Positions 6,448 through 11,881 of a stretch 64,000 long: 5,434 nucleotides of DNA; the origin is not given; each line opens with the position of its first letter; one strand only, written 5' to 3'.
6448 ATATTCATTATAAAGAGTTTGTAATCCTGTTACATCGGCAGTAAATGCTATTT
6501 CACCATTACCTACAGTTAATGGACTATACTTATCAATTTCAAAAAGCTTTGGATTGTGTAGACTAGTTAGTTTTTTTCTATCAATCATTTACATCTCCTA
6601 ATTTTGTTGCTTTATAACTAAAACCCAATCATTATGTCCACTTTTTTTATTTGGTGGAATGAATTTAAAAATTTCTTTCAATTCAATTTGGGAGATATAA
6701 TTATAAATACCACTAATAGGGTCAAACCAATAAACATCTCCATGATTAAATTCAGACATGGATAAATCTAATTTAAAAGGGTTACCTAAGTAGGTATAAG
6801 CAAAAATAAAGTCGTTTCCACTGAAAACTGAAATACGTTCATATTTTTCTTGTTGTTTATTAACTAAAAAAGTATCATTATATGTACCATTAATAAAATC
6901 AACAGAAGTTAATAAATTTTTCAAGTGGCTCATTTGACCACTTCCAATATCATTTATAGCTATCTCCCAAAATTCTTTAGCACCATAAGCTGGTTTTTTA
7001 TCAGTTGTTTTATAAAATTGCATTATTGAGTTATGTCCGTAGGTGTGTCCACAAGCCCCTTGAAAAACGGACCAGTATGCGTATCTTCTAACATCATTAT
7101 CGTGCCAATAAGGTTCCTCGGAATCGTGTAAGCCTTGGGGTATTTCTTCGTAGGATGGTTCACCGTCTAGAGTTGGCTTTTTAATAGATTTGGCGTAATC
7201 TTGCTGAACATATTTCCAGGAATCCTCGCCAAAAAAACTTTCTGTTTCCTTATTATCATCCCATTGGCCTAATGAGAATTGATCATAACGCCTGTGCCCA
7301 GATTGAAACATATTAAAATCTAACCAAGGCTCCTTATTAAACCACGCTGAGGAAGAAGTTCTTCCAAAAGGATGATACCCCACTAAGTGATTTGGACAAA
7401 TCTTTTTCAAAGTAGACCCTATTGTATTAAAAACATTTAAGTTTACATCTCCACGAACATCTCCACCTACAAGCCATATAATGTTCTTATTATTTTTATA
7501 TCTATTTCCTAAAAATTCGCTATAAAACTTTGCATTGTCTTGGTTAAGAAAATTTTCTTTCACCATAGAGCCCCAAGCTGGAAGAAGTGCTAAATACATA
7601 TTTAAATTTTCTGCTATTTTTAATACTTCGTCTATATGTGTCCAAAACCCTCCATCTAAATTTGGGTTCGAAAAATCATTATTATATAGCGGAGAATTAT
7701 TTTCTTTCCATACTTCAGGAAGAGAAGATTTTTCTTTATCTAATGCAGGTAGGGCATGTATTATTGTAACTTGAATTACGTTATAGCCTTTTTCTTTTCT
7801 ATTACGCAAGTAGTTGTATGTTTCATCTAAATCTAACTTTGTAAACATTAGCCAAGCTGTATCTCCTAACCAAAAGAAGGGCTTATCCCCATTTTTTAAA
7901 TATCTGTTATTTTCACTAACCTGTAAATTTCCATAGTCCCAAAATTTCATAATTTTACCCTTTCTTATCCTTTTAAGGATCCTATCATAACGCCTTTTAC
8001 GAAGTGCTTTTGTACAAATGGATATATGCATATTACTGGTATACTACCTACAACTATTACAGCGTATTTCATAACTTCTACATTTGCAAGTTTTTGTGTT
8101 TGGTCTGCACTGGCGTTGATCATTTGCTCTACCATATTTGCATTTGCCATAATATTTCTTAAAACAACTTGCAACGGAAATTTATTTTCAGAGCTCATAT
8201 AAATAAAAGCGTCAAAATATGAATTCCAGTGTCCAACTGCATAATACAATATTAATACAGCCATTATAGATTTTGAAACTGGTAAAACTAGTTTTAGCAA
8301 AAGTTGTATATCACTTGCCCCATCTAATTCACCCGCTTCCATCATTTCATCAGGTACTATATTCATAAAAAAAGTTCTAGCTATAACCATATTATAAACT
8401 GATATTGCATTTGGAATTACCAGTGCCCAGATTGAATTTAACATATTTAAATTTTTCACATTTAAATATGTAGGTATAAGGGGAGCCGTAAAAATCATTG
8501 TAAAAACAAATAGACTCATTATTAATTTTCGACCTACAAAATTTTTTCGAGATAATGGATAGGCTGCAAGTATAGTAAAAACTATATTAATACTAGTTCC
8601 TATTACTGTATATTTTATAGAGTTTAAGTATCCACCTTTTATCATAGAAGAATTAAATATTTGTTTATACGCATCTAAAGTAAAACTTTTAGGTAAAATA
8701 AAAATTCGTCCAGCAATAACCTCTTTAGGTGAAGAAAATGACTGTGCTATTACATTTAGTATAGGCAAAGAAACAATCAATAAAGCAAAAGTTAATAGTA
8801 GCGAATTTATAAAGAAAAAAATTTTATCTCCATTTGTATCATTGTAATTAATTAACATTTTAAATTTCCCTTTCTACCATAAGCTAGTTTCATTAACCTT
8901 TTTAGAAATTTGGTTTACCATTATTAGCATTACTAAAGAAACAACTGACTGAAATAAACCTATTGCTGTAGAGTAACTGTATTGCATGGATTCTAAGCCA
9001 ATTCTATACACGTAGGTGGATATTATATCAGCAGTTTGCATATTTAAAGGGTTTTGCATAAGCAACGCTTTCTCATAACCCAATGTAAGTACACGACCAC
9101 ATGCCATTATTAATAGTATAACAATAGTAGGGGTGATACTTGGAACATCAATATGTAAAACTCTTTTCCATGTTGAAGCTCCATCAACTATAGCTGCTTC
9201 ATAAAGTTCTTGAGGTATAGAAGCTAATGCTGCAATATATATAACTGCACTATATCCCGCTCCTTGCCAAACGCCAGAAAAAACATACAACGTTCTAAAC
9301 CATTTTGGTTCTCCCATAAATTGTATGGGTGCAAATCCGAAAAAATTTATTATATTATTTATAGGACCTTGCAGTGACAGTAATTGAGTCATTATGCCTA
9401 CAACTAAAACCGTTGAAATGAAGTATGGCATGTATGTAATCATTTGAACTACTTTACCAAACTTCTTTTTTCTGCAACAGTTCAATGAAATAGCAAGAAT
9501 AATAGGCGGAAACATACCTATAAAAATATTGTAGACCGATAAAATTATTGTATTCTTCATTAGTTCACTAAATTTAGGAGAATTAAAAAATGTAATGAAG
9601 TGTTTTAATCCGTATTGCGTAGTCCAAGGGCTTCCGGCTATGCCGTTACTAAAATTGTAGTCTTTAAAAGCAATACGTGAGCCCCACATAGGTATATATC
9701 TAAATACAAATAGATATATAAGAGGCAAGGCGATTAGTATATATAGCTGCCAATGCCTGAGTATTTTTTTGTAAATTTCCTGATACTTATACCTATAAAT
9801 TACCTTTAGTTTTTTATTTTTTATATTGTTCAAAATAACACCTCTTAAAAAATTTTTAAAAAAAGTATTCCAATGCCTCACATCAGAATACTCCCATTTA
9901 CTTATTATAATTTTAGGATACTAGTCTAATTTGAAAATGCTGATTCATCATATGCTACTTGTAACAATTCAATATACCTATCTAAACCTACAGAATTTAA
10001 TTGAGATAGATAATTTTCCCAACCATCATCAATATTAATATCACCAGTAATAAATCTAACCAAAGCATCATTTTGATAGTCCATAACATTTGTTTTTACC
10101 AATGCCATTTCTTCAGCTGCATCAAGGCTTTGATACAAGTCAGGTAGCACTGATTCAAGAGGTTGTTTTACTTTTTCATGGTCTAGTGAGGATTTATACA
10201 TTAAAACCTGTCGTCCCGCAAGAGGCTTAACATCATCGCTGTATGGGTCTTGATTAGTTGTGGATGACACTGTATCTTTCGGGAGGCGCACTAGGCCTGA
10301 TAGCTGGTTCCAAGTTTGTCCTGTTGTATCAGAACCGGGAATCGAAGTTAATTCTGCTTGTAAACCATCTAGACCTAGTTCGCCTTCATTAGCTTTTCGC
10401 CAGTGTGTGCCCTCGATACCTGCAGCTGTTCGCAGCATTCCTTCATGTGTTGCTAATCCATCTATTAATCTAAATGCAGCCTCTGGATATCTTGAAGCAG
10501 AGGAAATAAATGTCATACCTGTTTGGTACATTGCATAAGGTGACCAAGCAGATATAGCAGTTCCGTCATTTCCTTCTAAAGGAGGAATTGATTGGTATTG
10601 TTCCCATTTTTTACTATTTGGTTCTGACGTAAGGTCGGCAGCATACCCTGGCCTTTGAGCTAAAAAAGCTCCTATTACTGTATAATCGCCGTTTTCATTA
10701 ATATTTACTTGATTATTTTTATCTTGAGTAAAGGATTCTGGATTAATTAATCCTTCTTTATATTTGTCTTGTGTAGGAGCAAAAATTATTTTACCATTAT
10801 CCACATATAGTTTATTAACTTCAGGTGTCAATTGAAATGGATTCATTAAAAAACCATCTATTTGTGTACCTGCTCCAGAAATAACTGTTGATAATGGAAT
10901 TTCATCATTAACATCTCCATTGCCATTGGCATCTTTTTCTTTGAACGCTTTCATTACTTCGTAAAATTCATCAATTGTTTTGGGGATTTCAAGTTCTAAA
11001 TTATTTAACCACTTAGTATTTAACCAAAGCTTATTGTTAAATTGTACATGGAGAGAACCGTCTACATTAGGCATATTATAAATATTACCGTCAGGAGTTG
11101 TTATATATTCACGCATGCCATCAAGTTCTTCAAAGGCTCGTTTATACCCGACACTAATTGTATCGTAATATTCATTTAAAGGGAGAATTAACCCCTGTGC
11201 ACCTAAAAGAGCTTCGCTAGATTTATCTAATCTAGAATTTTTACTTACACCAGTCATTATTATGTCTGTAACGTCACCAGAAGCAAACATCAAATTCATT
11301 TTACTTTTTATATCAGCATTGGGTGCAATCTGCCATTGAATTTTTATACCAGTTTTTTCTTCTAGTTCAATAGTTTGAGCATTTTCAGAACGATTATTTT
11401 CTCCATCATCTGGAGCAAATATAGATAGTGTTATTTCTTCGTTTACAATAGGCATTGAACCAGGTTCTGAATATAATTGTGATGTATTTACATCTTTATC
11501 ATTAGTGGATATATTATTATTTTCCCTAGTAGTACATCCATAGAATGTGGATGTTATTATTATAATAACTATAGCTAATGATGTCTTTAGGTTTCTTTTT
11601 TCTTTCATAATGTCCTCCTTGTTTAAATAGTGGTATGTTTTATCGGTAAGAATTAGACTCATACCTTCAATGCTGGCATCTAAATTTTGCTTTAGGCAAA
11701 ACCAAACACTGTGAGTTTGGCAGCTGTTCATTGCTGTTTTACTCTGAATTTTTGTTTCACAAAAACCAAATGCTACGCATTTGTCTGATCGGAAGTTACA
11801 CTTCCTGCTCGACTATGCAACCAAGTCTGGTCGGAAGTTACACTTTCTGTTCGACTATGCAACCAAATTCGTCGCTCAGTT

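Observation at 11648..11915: Two-copy ~270-bp element built from six consecutive short hairpins, with every inter-copy difference in a loop or linker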

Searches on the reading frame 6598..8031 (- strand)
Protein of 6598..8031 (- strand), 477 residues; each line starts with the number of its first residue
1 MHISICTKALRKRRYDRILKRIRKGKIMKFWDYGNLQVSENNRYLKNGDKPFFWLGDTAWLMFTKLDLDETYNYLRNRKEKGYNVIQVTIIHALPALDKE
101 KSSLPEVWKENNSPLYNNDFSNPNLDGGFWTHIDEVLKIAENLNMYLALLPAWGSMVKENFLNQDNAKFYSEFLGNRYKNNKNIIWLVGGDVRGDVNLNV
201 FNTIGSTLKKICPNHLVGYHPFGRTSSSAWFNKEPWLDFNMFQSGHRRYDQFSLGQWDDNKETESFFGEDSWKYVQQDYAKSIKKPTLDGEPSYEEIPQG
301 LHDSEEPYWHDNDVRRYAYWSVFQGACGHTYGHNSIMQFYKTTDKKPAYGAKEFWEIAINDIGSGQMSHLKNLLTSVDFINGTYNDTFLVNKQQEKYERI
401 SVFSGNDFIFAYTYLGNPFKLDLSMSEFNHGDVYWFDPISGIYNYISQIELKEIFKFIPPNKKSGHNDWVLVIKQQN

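Call 47: search_protein_families(library=pfam, proteins=[window:6598-8031:-], max_evalue=0.00001)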
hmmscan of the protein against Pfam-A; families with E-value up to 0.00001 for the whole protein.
window:6598-8031:- (477 aa): 2 families
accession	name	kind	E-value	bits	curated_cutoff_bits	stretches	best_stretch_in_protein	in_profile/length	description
PF13204.13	Apiosidase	-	7.9e-103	344.8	26.5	1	39-380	1-319/320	Apiosidase-like, catalytic domain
PF12904.13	Collagen_bind_2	-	1.2e-18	67.1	22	1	388-473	6-91/92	Putative collagen-binding domain of a collagenase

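Call 62: find_encoding_contigs(protein=window:6598-8031:-, flank=6000, max_places=5)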
Protein window:6598-8031:- (477 aa): no gene with exactly this product is on record in the collection.

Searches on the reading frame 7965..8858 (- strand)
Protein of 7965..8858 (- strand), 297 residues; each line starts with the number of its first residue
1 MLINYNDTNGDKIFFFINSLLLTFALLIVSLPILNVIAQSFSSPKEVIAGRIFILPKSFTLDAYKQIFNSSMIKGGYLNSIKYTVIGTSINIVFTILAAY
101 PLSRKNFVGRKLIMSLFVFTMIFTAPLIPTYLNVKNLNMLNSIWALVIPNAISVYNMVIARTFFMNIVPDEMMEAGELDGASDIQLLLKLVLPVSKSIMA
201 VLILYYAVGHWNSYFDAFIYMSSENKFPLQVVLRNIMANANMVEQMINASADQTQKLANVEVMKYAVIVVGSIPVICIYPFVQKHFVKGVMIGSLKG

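Call 47: search_protein_families(library=pfam, proteins=[window:7965-8858:-], max_evalue=0.00001)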
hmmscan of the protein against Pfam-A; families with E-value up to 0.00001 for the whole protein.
window:7965-8858:- (297 aa): 1 family
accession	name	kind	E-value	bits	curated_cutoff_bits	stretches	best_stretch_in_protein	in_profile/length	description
PF00528.27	BPD_transp_1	-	3.9e-06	27.2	26.4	1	92-290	2-182/184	Binding-protein-dependent transport system inner membrane component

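Call 80: find_encoding_contigs(protein=window:7965-8858:-, flank=4000, max_places=5)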
Protein window:7965-8858:- (297 aa): 1 contig read that carries it; 1 place shown.
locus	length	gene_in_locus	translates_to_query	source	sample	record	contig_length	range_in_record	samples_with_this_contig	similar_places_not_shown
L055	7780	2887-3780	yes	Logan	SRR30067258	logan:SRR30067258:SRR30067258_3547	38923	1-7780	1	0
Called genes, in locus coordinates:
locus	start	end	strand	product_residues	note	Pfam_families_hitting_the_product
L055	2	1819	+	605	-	?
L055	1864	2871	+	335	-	PF00528:BPD_transp_1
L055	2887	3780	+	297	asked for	PF00528:BPD_transp_1 (weak)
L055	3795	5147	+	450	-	PF13204:Apiosidase, PF12904:Collagen_bind_2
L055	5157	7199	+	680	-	-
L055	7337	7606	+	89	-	-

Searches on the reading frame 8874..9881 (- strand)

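Call 47: search_protein_families(library=pfam, proteins=[window:8874-9881:-], max_evalue=0.00001)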
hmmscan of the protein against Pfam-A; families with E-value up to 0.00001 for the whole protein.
window:8874-9881:- (335 aa): 1 family
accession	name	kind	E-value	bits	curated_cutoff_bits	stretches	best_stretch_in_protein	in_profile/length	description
PF00528.27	BPD_transp_1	-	4.9e-16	59.4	26.4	1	128-329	3-182/184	Binding-protein-dependent transport system inner membrane component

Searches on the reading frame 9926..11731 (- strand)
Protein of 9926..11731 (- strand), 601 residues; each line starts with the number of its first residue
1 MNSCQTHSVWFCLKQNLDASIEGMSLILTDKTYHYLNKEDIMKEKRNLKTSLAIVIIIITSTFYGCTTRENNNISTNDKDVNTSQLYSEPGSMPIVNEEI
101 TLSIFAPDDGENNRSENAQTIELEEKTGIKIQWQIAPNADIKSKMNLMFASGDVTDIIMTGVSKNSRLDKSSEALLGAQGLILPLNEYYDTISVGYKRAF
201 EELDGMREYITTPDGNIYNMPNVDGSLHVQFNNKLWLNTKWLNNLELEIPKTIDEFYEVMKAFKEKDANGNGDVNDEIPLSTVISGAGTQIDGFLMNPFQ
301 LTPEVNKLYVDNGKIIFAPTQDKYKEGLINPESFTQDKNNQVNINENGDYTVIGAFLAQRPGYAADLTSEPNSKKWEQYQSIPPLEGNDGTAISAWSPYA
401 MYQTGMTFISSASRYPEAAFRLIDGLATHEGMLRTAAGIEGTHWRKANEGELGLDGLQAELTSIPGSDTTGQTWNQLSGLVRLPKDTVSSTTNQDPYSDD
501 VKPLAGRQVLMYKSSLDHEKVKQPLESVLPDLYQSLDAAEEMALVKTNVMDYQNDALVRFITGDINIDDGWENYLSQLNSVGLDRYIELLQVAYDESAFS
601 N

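Call 16: find_encoding_contigs(protein=window:9926-11608:-, flank=6000, max_places=10)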
Protein window:9926-11608:- (560 aa): no gene with exactly this product is on record in the collection.

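Call 47: search_protein_families(library=pfam, proteins=[window:9926-11608:-], max_evalue=0.00001)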
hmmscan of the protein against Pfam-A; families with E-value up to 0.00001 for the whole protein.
window:9926-11608:- (560 aa): 2 families
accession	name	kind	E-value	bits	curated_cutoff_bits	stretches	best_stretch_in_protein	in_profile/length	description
PF01547.30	SBP_bac_1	-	3.8e-16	60.4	26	1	83-391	18-306/307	Bacterial extracellular solute-binding protein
PF13416.11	SBP_bac_8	-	8.6e-09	36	27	0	82-227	6-127/279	Bacterial extracellular solute-binding protein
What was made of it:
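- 9926..11608 (-): Downstream gene of copy A: SBP_bac_1 solute-binding lipoprotein, first gene of an ABC permease / apiosidase-like operon. Pfam (call 47)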

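Call 79: find_encoding_contigs(protein=window:9926-11731:-, flank=3000, max_places=5)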
Protein window:9926-11731:- (601 aa): no gene with exactly this product is on record in the collection.
